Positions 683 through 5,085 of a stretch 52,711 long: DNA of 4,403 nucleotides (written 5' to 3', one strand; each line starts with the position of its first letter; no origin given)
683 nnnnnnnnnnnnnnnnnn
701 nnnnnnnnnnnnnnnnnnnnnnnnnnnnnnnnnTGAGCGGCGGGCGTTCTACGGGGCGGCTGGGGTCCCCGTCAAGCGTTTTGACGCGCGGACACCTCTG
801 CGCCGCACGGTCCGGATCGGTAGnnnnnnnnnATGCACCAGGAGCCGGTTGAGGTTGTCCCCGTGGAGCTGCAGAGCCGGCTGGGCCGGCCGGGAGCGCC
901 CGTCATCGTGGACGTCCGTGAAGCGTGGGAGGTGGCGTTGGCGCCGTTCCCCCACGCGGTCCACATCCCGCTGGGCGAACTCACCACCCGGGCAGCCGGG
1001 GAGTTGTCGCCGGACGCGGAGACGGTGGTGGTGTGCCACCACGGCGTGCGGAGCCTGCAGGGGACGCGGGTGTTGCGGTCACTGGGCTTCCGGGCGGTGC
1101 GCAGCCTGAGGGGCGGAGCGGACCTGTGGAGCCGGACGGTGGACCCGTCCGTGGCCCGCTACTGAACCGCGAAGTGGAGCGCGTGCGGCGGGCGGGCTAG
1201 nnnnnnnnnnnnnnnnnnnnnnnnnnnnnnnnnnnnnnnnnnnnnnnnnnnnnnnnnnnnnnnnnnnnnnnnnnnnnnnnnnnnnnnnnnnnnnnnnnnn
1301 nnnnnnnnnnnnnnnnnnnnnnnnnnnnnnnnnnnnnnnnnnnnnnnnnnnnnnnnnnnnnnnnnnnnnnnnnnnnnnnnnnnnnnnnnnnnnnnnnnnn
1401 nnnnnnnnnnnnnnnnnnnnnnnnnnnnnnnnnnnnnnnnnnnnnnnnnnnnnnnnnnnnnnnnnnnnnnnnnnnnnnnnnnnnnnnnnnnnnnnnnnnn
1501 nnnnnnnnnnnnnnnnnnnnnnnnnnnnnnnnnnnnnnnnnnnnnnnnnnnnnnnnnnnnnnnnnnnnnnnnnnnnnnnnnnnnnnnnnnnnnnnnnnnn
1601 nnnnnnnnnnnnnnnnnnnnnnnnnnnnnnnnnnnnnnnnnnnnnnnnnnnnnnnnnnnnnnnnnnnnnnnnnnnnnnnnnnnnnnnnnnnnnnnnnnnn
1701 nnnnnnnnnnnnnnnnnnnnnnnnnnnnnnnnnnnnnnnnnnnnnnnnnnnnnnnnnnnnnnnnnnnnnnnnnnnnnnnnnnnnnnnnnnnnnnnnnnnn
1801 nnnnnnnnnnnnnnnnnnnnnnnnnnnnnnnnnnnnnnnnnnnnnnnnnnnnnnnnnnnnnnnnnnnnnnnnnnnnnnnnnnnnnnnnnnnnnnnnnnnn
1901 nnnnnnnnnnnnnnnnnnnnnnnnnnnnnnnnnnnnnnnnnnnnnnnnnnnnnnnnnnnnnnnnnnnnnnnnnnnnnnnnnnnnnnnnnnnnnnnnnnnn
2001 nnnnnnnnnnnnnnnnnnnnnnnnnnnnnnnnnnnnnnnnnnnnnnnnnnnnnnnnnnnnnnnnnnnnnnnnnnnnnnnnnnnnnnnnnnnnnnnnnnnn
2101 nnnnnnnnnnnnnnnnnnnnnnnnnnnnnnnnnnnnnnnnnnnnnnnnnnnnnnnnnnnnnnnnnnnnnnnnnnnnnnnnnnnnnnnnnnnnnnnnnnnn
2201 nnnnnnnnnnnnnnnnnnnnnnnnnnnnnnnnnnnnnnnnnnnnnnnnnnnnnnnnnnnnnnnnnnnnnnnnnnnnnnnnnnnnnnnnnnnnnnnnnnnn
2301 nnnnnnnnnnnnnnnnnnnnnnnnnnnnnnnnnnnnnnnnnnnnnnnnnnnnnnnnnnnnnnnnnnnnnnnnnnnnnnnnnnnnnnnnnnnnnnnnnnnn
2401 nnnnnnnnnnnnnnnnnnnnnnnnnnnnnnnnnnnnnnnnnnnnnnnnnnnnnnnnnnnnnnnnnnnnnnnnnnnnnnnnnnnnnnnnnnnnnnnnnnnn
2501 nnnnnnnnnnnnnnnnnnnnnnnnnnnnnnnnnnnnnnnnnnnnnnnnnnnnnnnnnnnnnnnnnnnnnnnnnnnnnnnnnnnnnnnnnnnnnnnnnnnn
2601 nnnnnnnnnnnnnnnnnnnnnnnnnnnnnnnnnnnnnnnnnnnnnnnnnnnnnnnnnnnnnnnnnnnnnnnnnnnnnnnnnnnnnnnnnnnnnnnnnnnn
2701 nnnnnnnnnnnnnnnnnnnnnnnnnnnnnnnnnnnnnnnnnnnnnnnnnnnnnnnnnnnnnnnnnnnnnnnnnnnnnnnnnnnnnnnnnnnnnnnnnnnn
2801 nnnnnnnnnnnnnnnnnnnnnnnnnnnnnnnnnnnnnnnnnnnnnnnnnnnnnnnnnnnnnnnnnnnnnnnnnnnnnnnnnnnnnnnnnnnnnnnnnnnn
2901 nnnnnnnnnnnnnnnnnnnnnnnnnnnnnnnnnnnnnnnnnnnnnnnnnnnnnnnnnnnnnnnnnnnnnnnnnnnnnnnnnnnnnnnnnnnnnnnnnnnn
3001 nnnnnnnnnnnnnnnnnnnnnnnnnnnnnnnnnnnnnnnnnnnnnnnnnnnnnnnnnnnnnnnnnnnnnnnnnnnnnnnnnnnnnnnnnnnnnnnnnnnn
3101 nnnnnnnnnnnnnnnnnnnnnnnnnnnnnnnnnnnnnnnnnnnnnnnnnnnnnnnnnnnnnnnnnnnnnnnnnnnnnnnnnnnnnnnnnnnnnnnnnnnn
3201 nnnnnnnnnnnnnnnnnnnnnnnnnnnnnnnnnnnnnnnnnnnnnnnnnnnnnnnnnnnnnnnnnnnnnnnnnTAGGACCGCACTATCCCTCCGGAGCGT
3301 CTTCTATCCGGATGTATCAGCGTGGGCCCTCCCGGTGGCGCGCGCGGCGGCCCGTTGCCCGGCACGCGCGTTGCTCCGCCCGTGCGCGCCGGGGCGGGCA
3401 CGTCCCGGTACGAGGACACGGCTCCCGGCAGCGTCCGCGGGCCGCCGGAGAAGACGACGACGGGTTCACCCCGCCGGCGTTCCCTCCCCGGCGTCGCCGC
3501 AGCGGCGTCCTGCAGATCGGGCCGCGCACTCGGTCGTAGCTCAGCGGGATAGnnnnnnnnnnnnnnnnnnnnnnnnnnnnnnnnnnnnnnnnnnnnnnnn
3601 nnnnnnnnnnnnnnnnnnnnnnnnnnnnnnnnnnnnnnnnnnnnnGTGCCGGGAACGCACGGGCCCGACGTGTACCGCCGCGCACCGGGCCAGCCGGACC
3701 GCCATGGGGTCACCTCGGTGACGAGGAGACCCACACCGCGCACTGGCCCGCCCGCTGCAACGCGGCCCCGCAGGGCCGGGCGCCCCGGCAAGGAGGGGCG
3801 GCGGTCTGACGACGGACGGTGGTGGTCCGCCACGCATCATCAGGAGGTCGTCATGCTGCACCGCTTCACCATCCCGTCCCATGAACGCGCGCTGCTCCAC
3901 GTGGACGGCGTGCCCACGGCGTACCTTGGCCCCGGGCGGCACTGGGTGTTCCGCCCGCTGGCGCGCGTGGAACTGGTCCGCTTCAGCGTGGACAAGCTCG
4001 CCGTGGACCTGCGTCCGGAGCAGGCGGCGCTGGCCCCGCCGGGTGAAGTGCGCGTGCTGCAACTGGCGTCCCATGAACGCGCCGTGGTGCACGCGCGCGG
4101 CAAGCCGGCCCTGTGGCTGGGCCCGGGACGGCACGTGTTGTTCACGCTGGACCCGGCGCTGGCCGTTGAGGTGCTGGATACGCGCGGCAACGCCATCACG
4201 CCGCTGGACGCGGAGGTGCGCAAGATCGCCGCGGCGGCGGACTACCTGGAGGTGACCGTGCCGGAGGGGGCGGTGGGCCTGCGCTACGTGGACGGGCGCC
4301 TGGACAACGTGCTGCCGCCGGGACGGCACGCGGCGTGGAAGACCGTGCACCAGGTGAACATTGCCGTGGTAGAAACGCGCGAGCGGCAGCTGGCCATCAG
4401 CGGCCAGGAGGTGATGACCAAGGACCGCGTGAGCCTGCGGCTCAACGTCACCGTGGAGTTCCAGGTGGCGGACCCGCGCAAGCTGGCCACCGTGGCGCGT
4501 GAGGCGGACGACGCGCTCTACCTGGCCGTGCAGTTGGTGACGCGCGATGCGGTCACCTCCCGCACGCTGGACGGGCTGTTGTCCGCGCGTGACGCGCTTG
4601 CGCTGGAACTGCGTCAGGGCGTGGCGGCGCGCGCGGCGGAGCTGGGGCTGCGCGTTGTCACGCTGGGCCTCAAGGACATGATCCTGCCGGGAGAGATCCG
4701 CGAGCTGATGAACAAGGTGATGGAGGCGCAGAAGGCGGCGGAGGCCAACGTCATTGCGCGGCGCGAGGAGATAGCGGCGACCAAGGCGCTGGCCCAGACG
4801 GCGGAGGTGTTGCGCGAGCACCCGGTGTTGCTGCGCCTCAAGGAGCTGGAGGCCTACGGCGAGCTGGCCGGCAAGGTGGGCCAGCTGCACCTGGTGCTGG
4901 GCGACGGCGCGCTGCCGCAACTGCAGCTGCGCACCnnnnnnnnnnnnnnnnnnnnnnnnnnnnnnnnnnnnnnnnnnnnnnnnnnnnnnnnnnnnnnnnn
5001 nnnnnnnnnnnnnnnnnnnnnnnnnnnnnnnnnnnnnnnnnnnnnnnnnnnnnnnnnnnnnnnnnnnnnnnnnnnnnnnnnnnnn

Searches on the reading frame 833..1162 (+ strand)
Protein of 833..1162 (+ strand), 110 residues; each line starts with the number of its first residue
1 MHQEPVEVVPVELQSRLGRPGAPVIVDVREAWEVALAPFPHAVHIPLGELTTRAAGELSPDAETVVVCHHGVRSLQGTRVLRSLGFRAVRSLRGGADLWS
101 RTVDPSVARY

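Call 53: search_protein_families(library=pfam, proteins=[window:833-1162:+], max_evalue=0.0001)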
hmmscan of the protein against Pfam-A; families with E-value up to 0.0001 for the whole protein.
window:833-1162:+ (110 aa): 1 family
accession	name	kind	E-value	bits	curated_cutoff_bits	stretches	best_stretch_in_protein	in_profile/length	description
PF00581.25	Rhodanese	-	4.7e-13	49.9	22.2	1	11-101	3-101/102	Rhodanese-like domain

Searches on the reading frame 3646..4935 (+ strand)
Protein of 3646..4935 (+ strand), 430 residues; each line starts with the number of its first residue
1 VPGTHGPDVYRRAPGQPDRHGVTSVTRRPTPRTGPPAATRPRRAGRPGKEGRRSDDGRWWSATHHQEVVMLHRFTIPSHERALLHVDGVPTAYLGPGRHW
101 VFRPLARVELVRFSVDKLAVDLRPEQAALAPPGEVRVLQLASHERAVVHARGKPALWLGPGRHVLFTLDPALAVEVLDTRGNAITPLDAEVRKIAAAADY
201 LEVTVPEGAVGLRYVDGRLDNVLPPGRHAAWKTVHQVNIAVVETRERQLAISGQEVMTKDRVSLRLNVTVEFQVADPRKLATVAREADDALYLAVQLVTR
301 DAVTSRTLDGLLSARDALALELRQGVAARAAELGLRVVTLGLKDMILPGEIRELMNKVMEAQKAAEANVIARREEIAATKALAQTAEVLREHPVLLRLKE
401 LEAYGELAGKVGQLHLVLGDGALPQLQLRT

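Call 53: search_protein_families(library=pfam, proteins=[window:3646-4935:+], max_evalue=0.0001)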
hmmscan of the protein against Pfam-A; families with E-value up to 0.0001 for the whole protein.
window:3646-4935:+ (430 aa): 1 family
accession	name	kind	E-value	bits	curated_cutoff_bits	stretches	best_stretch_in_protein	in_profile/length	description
PF01145.31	Band_7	-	1.9e-29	103.4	23.6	1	204-375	2-175/176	SPFH domain / Band 7 family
